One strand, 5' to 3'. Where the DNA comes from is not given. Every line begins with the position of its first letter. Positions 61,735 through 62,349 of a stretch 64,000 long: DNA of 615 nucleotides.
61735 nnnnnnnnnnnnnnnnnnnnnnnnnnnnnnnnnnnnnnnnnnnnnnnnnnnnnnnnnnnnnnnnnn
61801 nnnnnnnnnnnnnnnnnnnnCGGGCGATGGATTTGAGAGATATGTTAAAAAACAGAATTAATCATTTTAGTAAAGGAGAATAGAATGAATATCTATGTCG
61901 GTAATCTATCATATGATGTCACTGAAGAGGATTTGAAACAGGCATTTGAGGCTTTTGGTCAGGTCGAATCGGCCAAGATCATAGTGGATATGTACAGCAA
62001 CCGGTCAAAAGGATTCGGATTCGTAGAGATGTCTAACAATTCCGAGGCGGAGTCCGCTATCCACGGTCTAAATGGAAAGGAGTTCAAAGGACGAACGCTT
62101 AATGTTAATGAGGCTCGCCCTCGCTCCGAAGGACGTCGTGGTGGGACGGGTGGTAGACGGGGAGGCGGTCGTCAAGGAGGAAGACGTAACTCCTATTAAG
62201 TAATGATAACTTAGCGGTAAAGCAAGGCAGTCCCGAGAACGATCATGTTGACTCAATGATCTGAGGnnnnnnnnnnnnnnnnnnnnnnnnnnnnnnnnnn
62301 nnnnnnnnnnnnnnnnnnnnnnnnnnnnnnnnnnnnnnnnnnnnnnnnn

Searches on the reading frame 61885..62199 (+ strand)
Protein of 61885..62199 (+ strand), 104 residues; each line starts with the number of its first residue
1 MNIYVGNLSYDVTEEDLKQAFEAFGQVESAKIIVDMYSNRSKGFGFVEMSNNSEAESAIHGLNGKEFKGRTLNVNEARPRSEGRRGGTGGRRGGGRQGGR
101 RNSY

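Call 89: search_protein_families(library=pfam, proteins=[window:61885-62199:+], max_evalue=0.00001)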
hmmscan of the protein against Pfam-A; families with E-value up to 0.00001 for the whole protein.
window:61885-62199:+ (104 aa): 1 family
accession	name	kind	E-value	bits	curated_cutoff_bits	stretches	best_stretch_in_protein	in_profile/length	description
PF00076.28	RRM_1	-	3.5e-26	91.3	20.7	1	3-72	1-69/70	RNA recognition motif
